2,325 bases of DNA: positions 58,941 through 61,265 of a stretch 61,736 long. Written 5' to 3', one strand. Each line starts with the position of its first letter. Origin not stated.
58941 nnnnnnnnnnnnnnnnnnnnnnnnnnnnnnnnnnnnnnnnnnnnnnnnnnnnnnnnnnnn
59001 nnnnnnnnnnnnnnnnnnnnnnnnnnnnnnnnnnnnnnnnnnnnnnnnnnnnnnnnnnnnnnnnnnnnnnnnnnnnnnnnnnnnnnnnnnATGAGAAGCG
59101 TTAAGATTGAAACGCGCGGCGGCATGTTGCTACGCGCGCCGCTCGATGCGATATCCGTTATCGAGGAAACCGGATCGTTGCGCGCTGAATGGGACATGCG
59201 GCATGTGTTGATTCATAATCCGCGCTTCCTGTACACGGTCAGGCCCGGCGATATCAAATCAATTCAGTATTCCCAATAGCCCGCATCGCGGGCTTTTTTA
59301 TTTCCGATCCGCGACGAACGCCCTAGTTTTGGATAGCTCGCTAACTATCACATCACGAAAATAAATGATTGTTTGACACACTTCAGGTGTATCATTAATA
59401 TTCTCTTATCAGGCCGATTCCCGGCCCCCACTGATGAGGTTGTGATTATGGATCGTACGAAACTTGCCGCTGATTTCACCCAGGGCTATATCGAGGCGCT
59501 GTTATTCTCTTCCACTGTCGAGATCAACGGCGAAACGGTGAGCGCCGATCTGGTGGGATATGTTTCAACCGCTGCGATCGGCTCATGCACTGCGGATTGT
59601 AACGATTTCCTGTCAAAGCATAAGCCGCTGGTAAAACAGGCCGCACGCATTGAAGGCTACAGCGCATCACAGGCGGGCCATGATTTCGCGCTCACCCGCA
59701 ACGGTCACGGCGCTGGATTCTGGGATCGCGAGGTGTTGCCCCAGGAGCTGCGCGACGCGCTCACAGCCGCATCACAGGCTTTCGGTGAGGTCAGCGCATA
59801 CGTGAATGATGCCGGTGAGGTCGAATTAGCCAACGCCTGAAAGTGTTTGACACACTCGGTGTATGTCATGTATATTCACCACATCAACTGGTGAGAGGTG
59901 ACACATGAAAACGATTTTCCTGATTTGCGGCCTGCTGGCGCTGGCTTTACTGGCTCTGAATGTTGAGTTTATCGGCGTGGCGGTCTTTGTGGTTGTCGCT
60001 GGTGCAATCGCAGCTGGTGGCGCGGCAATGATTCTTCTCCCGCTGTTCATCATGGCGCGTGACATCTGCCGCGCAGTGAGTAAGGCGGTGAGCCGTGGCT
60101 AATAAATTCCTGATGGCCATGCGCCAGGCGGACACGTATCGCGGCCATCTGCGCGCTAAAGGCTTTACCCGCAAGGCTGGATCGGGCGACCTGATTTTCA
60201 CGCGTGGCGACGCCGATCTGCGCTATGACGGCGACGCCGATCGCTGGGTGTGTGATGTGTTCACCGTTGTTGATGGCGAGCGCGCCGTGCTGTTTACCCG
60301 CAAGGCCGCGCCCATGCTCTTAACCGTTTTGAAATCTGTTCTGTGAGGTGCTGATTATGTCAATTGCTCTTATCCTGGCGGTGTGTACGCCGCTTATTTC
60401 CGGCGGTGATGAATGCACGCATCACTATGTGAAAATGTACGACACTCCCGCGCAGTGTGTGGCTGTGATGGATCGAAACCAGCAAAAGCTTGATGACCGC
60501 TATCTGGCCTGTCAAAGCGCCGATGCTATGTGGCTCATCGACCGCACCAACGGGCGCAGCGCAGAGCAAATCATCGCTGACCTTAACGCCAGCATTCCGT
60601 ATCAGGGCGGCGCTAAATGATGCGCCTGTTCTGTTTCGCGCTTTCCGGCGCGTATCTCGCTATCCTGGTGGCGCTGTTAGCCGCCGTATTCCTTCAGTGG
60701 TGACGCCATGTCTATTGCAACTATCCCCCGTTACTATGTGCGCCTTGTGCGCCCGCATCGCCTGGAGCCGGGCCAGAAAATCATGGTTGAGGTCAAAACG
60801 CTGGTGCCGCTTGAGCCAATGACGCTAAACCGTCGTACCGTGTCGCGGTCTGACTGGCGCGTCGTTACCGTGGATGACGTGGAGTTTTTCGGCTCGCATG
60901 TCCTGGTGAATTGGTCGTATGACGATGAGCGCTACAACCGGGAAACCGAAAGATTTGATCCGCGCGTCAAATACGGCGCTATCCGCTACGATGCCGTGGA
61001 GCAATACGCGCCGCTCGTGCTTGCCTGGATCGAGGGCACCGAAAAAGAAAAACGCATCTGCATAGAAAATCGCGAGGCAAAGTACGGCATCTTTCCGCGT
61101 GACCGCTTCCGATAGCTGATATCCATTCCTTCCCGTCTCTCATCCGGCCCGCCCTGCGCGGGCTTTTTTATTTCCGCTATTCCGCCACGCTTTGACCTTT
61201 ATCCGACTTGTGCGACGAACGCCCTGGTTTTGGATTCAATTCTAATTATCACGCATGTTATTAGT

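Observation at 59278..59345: Duplicated terminator plus conserved downstream element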

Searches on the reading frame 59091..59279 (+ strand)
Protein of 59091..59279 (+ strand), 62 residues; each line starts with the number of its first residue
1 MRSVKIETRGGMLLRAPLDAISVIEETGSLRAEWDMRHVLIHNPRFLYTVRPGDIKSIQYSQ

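Call 11: search_protein_families(library=phrogs, proteins=[window:59091-59279:+], max_evalue=0.01)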
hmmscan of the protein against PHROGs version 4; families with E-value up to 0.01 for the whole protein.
window:59091-59279:+ (62 aa): 1 family
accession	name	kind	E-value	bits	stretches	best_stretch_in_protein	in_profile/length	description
phrog_18953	-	tail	1.6e-09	38.8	1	3-60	158-215/217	tail protein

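Call 61: find_homologous_proteins(query=window:59091-59276:+, max_evalue=0.001)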
Query window:59091-59276:+ (62 aa): 2 proteins with E <= 0.001 among 2 candidates.
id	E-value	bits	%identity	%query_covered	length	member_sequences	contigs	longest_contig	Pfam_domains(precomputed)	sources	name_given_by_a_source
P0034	1.1e-28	115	89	100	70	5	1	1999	-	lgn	-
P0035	1.5e-28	115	89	100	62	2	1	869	-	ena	-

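Call 62: find_encoding_contigs(protein=P0035, flank=5000)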
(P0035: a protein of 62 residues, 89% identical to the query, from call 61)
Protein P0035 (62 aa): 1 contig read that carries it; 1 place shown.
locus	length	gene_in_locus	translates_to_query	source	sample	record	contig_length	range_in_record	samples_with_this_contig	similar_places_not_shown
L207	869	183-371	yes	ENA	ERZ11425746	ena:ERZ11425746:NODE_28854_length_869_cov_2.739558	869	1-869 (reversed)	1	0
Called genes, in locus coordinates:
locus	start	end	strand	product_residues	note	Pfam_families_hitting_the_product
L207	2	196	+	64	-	?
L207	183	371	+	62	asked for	-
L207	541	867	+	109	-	?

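Call 63: list_cluster_members(proteins=[P0034, P0035, P0003, P0002])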
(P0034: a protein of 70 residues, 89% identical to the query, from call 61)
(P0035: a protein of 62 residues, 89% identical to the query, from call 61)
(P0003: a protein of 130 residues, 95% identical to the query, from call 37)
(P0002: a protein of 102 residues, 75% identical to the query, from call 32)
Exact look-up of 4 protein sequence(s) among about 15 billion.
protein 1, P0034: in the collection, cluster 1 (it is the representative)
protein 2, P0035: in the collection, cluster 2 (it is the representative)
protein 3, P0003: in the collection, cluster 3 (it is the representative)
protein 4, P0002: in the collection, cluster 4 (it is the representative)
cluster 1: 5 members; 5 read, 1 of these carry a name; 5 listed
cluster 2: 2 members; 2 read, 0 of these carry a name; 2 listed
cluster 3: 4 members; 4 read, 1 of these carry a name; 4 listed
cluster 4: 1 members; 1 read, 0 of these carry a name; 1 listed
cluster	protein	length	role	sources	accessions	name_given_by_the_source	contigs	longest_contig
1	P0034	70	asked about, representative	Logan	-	-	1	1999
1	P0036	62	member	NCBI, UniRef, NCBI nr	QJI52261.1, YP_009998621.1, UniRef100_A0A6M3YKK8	hypothetical protein [Cronobacter phage JC01] | Uncharacterized protein n=1 Tax=Cronobacter phage JC01 TaxID=2729575 ... | hypothetical protein JT331_gp72 [Cronobacter phage JC01]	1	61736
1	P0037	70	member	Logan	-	-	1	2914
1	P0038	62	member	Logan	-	-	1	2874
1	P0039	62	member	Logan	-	-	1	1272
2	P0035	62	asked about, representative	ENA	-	-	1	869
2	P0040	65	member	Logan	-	-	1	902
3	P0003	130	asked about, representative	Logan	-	-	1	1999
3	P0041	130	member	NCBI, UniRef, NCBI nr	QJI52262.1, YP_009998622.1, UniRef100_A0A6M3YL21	hypothetical protein [Cronobacter phage JC01] | Uncharacterized protein n=1 Tax=Cronobacter phage JC01 TaxID=2729575 ... | hypothetical protein JT331_gp73 [Cronobacter phage JC01]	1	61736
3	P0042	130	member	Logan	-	-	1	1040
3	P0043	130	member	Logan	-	-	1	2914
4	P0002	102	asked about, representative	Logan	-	-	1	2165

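Call 64: find_encoding_contigs(protein=P0037, flank=5000)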
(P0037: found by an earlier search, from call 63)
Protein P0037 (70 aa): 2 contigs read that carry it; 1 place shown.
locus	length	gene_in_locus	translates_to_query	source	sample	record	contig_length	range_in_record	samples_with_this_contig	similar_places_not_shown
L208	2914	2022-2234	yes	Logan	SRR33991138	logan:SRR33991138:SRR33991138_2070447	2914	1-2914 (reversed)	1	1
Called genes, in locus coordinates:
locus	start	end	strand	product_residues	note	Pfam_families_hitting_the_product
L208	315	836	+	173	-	-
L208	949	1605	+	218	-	-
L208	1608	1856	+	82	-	-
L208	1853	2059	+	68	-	-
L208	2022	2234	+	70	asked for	-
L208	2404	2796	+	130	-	-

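Call 65: find_encoding_contigs(protein=P0038, flank=5000)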
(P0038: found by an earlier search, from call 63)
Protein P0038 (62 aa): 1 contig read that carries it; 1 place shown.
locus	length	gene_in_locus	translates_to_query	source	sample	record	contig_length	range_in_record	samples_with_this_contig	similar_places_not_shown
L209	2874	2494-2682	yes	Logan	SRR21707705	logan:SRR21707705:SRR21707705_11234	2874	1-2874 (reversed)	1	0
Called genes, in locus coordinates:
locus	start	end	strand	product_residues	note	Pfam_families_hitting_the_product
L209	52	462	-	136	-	PF24582:DUF7609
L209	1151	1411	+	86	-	PF23974:DUF7300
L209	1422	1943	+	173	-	-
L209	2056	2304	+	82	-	-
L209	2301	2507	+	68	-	-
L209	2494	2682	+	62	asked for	-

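Call 66: find_encoding_contigs(protein=P0039, flank=5000)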
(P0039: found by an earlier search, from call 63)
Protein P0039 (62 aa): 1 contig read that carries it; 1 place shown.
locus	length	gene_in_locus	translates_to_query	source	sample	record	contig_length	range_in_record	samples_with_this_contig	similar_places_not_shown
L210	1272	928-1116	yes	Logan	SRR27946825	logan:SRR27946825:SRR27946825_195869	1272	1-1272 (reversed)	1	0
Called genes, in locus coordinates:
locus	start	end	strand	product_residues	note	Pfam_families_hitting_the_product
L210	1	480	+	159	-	?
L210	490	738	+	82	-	-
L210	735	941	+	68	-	-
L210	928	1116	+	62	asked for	-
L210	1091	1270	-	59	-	?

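Call 67: find_encoding_contigs(protein=P0040, flank=5000)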
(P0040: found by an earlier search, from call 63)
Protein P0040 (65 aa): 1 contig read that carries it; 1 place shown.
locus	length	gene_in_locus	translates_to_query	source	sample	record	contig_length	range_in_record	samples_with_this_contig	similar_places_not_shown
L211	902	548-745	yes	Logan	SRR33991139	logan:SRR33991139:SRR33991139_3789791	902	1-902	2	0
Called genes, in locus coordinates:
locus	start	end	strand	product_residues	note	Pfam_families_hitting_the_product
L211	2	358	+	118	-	?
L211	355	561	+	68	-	-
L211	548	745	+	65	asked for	-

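Call 82: search_protein_families(library=pfam, proteins=[window:59091-59279:+], max_evalue=0.01)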
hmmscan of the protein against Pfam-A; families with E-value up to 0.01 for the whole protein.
window:59091-59279:+ (62 aa): 0 families

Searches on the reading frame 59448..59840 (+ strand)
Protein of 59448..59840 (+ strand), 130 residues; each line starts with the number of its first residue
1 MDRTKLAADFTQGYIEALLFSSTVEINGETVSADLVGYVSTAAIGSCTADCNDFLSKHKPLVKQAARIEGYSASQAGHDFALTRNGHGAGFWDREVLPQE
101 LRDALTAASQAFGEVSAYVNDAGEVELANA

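Call 11: search_protein_families(library=phrogs, proteins=[window:59448-59840:+], max_evalue=0.01)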
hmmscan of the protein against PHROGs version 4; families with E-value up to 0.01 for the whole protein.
window:59448-59840:+ (130 aa): 2 families
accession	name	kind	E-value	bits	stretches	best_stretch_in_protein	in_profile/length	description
phrog_1915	-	unknown function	1.9e-22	81.1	1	9-125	11-138/141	-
phrog_20867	-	unknown function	8.7e-11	43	1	12-121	54-176/193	-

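Call 21: find_related_loci(query=window:59448-59840:+, collection=viral_contigs, flank=4000)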
Query window:59448-59840:+ (130 aa) in viral_contigs; peptide patterns used: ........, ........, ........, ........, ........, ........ (x = any residue, [..] = any of these).
310 stretches matched a pattern; 265 encode a relative of the query (tblastn E <= 1e-3); the best 80 are kept; 80 distinct loci.
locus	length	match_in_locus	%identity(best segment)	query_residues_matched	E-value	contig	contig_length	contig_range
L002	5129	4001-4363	45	10-128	8e-29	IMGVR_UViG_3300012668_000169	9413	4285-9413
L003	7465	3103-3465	48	10-127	2e-25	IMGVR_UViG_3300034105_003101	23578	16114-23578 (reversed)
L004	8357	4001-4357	44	10-121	3e-24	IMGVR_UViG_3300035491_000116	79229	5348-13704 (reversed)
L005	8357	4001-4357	44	10-121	3e-24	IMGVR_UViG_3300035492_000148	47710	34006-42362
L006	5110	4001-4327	45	10-121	8e-24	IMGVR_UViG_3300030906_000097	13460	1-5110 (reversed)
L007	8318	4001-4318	45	10-123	1e-21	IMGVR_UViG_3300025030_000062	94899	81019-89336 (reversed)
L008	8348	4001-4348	42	10-123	2e-21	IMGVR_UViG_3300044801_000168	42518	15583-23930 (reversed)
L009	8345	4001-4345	42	9-125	3e-21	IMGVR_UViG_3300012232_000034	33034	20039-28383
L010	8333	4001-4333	45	10-121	5e-21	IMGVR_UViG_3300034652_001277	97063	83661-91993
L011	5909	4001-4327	38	10-127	5e-21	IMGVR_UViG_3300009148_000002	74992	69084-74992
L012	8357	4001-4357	40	9-125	1e-20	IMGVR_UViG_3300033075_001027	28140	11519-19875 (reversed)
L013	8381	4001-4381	40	10-125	1e-20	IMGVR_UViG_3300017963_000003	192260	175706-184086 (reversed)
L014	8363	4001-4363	38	9-125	3e-20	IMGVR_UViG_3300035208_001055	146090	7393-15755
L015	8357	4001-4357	41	9-125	5e-20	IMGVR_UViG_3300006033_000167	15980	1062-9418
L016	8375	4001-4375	39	9-121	5e-20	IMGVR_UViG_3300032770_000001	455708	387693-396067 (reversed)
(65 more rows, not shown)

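Call 37: find_homologous_proteins(query=window:59448-59840:+, max_evalue=1e-20)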
Query window:59448-59840:+ (130 aa): 31 proteins with E <= 1e-20 among 454 candidates.
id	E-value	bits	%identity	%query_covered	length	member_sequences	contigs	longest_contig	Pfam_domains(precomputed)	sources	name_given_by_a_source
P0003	5.8e-73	260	95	100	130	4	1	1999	-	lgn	-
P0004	1.7e-35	140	56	97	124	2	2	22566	-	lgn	-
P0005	3.5e-32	129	55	98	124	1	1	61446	-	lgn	-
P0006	5.1e-32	128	56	89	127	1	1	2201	-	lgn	-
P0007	1.1e-31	127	54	98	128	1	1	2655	-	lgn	-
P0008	3.9e-30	122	51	98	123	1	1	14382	-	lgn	-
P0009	4.3e-30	122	54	98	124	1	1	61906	-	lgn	-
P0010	2.2e-29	120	54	96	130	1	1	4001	-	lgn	-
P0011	1.3e-28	117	53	98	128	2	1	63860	-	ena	-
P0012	1.7e-28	117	54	91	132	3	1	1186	-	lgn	-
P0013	1.4e-26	111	52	92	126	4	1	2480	-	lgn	-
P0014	1.3e-25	108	52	91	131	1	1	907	-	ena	-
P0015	1.3e-25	108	50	92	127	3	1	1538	-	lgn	-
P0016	7.7e-25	105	50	92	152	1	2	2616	-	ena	-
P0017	1.5e-24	104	46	92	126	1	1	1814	-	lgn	-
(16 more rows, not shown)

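Call 38: find_encoding_contigs(protein=P0003, flank=5000)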
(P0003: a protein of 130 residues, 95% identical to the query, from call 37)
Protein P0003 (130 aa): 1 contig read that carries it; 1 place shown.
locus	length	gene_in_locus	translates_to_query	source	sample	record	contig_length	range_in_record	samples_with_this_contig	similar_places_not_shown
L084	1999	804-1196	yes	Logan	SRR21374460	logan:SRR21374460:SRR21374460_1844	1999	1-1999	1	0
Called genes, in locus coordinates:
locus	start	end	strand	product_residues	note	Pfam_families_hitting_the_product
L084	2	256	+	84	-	?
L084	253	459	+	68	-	-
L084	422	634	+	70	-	-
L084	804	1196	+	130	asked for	-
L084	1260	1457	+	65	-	-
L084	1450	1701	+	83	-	-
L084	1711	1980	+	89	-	-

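Call 39: find_encoding_contigs(protein=P0005, flank=6000, max_places=2)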
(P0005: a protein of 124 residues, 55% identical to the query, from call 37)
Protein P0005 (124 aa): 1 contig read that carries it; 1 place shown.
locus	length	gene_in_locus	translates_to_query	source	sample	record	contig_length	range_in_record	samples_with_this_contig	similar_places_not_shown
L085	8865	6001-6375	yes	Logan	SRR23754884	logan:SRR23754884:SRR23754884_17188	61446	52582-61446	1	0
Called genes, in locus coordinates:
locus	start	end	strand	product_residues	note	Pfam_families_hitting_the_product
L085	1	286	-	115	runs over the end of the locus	-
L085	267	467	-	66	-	-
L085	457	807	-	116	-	-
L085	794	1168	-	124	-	-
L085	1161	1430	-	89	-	-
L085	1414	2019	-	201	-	-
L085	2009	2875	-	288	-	-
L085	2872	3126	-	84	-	-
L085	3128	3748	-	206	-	-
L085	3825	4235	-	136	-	PF24582:DUF7609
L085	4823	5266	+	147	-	-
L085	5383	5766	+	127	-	-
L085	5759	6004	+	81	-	-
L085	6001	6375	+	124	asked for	-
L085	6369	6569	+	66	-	-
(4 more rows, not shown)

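Call 40: find_encoding_contigs(protein=P0009, flank=6000, max_places=2)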
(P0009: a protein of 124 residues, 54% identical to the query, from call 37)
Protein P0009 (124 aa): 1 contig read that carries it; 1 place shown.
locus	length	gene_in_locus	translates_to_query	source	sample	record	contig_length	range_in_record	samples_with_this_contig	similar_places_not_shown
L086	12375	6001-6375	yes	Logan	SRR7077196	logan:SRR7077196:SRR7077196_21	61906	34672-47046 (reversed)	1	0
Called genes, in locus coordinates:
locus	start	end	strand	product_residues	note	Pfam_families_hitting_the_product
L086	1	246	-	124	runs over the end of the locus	-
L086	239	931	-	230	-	-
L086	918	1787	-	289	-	-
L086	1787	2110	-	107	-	-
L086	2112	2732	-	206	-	-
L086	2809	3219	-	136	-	PF24582:DUF7609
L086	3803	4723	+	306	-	-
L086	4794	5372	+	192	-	PF19419:DUF5983 (weak)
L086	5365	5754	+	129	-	-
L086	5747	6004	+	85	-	-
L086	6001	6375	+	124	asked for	-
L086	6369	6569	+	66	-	-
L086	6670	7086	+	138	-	-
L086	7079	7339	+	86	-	-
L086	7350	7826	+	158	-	-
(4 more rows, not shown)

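Call 82: search_protein_families(library=pfam, proteins=[window:59448-59840:+], max_evalue=0.01)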
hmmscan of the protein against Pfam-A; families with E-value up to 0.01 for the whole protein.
window:59448-59840:+ (130 aa): 0 families

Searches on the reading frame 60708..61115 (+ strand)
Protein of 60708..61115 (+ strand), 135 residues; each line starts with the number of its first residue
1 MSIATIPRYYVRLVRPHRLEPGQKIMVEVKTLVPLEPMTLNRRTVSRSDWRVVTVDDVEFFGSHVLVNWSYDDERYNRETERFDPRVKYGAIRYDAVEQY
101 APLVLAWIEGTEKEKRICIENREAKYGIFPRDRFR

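Call 11: search_protein_families(library=phrogs, proteins=[window:60708-61115:+], max_evalue=0.01)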
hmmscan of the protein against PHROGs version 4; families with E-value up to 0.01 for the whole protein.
window:60708-61115:+ (135 aa): 0 families

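Call 20: find_related_loci(query=window:60708-61115:+, collection=viral_contigs, flank=4000)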
Query window:60708-61115:+ (135 aa) in viral_contigs; peptide patterns used: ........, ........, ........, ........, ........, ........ (x = any residue, [..] = any of these).
10 stretches matched a pattern, but none encodes a relative of the query by tblastn (E <= 1e-3).

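Call 32: find_homologous_proteins(query=window:60708-61115:+)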
Query window:60708-61115:+ (135 aa): 2 proteins with E <= 0.001 among 7 candidates.
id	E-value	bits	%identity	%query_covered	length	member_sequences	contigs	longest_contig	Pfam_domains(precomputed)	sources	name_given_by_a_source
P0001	8.1e-86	303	100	100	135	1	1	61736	-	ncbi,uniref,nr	ncbi:hypothetical protein [Cronobacter phage JC01]|uniref:Uncharacterized protein n=1 Tax=Cronobacte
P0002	1.1e-43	166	75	74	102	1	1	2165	-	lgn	-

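Call 33: find_encoding_contigs(protein=P0002, flank=5000)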
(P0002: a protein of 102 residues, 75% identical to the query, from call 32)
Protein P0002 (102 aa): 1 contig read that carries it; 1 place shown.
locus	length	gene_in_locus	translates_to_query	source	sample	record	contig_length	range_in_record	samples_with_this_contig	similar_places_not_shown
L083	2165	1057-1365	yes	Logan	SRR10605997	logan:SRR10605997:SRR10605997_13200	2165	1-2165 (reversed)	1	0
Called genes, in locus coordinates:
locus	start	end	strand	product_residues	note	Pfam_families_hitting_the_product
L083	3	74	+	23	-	?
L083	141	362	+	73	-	-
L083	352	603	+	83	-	-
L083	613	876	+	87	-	-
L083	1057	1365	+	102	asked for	-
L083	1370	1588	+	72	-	-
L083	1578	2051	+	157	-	-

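Call 82: search_protein_families(library=pfam, proteins=[window:60708-61115:+], max_evalue=0.01)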
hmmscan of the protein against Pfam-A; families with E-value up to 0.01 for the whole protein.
window:60708-61115:+ (135 aa): 0 families
